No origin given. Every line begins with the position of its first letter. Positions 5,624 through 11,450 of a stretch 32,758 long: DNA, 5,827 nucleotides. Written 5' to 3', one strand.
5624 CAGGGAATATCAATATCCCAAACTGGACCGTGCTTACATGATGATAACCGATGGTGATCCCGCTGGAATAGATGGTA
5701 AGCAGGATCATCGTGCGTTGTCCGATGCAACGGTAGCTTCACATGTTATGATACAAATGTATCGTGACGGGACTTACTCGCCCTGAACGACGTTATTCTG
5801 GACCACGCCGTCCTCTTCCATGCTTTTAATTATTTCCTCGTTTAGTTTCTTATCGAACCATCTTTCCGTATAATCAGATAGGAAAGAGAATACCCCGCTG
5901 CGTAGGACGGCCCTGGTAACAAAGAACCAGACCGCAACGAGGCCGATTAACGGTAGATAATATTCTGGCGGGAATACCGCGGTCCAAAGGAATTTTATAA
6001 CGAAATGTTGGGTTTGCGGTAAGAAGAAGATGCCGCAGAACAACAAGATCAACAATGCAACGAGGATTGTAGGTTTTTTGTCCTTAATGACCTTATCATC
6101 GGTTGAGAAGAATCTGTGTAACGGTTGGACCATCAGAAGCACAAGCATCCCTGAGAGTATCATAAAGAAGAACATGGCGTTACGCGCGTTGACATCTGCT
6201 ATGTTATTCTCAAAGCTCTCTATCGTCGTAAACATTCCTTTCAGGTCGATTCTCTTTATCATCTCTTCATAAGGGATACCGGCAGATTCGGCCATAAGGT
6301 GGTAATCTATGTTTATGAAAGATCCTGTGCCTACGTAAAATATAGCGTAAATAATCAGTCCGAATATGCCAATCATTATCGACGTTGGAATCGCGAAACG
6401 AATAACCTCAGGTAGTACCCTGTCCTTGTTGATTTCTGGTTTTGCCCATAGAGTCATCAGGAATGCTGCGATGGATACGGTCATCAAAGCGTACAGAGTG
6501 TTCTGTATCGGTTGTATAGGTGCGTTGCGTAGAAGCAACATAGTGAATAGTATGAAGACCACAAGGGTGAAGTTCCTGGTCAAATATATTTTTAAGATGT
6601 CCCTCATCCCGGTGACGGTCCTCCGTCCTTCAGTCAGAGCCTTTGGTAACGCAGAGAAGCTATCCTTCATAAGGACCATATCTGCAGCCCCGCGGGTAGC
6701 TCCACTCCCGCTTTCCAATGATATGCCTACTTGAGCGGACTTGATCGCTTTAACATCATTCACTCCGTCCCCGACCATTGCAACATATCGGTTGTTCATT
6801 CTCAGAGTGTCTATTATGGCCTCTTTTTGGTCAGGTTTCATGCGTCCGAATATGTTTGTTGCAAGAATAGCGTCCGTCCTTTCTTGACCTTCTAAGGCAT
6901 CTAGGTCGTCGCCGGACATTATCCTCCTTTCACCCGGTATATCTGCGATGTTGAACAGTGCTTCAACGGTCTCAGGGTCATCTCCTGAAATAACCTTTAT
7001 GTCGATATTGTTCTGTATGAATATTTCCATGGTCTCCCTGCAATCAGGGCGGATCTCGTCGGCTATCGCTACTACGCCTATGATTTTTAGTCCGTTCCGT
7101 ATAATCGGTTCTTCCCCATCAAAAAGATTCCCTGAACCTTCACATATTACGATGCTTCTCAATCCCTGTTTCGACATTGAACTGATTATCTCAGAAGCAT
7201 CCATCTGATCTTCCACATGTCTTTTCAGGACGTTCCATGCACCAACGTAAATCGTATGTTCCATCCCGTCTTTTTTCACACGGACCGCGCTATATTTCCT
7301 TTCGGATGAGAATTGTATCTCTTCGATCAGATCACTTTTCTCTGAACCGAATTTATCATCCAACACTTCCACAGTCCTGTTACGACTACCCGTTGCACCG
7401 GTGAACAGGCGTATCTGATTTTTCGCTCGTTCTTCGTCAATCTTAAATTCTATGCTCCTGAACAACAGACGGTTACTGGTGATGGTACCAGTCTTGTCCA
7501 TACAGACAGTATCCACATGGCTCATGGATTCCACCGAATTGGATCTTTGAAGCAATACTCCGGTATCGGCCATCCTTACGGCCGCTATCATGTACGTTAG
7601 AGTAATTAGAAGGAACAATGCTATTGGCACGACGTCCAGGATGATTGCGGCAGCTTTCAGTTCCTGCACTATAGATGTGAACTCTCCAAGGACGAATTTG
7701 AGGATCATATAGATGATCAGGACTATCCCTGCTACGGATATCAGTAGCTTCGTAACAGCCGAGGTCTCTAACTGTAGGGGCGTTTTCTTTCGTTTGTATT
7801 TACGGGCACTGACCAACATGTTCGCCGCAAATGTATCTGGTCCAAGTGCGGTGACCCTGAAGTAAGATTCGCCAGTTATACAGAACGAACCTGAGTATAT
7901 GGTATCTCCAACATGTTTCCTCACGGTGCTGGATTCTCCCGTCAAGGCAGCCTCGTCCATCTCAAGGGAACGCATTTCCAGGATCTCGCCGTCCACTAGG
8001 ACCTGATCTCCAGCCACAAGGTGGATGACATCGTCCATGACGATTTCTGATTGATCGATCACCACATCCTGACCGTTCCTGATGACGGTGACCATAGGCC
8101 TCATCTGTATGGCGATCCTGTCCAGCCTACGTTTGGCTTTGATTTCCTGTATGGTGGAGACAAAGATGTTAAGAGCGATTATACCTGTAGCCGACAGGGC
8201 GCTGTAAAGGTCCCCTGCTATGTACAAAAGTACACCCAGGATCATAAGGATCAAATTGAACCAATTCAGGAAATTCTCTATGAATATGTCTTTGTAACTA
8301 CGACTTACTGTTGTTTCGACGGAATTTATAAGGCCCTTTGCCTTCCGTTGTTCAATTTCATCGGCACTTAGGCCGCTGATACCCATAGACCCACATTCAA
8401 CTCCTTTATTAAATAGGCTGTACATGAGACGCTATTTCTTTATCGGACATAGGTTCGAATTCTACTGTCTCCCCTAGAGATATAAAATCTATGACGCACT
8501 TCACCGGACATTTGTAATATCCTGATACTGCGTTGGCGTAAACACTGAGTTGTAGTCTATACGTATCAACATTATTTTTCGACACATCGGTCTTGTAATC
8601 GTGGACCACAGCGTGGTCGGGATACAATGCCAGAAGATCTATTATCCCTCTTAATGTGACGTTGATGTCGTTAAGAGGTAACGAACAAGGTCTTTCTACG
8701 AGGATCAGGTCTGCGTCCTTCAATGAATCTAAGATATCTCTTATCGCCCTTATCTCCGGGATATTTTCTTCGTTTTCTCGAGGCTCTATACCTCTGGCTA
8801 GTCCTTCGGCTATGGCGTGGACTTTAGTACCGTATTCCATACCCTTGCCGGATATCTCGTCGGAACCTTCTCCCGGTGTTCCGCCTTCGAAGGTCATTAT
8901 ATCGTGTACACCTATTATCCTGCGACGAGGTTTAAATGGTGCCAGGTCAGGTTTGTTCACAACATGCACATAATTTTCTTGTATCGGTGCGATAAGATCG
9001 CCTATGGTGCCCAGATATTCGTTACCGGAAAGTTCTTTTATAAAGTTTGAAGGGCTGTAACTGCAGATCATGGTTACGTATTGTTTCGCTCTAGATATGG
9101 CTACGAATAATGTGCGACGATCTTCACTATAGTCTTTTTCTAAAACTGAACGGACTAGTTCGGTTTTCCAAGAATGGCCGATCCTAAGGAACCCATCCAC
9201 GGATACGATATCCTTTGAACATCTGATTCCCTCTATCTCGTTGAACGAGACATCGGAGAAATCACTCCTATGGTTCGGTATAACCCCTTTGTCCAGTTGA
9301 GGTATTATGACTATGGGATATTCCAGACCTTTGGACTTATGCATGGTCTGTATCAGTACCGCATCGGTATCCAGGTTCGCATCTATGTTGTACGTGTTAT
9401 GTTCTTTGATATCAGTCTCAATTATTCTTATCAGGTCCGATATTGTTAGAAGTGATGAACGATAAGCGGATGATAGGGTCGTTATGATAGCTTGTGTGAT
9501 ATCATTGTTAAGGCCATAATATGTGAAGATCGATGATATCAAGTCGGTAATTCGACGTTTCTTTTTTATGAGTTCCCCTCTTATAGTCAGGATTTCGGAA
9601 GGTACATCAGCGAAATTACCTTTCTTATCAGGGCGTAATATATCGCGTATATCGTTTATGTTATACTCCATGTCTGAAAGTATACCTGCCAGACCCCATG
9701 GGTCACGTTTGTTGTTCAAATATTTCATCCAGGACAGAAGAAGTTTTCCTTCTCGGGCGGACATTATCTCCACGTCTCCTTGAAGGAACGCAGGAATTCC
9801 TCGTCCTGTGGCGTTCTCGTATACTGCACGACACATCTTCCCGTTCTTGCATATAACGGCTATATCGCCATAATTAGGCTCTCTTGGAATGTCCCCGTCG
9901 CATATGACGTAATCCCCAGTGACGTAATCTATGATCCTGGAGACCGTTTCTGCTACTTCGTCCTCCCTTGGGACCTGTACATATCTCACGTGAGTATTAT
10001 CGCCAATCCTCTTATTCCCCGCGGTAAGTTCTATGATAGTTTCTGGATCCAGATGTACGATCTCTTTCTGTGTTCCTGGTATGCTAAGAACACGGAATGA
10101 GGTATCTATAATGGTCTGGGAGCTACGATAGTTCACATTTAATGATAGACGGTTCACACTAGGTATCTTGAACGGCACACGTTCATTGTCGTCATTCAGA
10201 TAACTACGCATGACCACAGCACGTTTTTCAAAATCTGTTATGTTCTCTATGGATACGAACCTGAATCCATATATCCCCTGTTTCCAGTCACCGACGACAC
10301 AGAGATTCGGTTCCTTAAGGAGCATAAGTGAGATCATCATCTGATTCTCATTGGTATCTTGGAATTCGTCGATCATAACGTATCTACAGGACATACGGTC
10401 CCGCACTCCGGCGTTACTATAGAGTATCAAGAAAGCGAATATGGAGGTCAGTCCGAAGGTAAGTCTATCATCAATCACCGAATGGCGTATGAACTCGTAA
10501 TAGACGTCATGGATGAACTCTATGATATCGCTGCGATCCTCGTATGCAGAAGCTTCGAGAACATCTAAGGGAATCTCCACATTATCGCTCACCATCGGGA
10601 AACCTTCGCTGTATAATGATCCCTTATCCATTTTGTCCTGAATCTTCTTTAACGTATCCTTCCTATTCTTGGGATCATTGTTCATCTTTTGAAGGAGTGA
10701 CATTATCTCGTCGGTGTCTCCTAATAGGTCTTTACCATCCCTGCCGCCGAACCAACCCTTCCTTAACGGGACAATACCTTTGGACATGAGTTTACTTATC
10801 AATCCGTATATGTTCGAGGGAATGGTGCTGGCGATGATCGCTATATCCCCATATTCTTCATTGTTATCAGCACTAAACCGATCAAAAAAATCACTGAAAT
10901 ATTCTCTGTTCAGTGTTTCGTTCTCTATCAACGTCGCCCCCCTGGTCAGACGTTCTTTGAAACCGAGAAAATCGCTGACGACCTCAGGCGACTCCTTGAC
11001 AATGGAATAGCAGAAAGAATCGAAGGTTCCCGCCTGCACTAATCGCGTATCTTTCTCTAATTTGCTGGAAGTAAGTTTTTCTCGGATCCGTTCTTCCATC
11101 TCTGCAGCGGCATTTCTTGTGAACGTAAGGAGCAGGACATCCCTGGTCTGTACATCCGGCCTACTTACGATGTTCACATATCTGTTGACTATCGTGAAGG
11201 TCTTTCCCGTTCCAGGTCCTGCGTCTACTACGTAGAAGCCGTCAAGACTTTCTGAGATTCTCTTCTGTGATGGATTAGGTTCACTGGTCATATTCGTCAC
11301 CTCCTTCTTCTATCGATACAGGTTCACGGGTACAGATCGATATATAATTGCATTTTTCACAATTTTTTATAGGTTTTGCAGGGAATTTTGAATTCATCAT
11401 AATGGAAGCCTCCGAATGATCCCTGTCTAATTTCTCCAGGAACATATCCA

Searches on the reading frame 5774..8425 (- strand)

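Call 9: search_protein_families(library=pfam, proteins=[window:5774-8425:-], max_evalue=0.001)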
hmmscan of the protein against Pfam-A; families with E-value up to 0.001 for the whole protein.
window:5774-8425:- (883 aa): 3 families
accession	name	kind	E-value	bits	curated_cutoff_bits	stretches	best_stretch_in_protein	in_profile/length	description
PF00122.25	E1-E2_ATPase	-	6.2e-36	124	28.1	1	109-287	4-180/181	E1-E2 ATPase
PF00702.32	Hydrolase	-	6.3e-17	63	26.4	1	304-564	1-190/191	haloacid dehalogenase-like hydrolase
PF00690.31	Cation_ATPase_N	-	0.00013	22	20.4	1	17-66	19-68/69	Cation transporter/ATPase, N-terminus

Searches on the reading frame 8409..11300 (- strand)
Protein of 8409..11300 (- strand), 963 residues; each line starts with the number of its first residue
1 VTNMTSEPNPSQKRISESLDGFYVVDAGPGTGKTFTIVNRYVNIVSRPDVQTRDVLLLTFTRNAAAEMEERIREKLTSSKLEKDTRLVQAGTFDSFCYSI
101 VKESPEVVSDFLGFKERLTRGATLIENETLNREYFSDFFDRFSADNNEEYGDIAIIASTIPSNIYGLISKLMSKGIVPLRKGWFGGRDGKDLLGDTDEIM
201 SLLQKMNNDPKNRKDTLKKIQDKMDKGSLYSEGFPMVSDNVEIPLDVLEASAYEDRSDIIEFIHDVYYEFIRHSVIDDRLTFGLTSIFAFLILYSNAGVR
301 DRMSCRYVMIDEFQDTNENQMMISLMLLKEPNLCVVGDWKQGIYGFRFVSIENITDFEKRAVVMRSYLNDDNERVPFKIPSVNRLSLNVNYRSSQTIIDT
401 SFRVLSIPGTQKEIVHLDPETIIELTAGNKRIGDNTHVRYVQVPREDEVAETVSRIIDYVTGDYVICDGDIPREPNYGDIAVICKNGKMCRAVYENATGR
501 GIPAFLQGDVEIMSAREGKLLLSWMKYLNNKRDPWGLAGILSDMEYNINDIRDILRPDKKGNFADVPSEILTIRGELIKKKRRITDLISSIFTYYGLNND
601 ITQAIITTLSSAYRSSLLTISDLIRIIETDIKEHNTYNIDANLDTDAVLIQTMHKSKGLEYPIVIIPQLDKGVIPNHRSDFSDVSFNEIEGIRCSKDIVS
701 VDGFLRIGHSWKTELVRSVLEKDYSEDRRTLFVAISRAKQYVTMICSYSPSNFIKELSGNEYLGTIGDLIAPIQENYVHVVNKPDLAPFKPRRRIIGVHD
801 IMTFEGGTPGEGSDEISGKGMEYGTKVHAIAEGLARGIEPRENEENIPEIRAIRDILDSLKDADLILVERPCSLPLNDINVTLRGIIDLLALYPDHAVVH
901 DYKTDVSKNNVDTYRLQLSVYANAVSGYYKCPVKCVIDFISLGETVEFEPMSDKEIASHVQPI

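Call 9: search_protein_families(library=pfam, proteins=[window:8409-11300:-], max_evalue=0.001)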
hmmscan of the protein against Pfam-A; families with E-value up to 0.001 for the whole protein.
window:8409-11300:- (963 aa): 5 families
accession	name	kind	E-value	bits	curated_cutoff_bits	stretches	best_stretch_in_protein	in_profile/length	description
PF00580.27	UvrD-helicase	-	6.3e-44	151.1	23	1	9-360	2-269/271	UvrD/REP helicase N-terminal domain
PF13361.12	UvrD_C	-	1.2e-28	101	25.6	2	604-747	263-348/350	UvrD-like helicase C-terminal domain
PF13245.12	AAA_19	-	3.2e-15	56.9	25.1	1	21-347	12-134/134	AAA domain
PF13538.12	UvrD_C_2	-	2.8e-08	33.9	27.4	0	650-669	4-23/52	UvrD-like helicase C-terminal domain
PF12705.13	PDDEXK_1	-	1.6e-05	25.4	22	1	865-926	112-170/247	PD-(D/E)XK nuclease superfamily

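Call 55: search_protein_families(library=padloc, proteins=[window:8409-11300:-], max_evalue=0.001)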
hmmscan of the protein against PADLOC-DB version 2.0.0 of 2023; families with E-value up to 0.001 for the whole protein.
window:8409-11300:- (963 aa): 50 families (the best 25 are shown)
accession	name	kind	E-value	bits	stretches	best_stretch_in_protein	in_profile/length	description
PDLC00117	GajB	-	1.5e-36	124.1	3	380-679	277-545/604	UrvD helicase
PDLC03802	RTasHel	-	2.2e-33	114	2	5-124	3-95/675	DRT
PDLC00114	GajB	-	6.9e-32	108.8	2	5-104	5-99/635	UrvD helicase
PDLC00132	GajB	-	4.9e-30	102.7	2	11-107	7-95/625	UrvD helicase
PDLC00127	GajB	-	5.1e-29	99.2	3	8-146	9-133/594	UrvD helicase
PDLC00123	GajB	-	8.1e-29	98.6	3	265-416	136-287/540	UrvD helicase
PDLC00103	GajB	-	9.7e-27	92.1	2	264-672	169-545/612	UrvD helicase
PDLC00107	GajB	-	2.7e-25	87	3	580-749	407-559/587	UrvD helicase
PDLC00104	GajB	-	3.4e-23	80.2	3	278-375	137-236/574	UrvD helicase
PDLC00119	GajB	-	9.1e-23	79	2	241-377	154-290/565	UrvD helicase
PDLC00112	GajB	-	3.4e-21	73.5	2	5-97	4-91/581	UrvD helicase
PDLC00130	GajB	-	5.1e-21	72.6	2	20-120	15-112/589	UrvD helicase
PDLC00129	GajB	-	1.9e-20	71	2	288-406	206-310/594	UrvD helicase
PDLC00122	GajB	-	3.5e-19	67.1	2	10-97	7-83/502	UrvD helicase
PDLC00136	GajB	-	4.1e-18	63.6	2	11-98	9-88/570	UrvD helicase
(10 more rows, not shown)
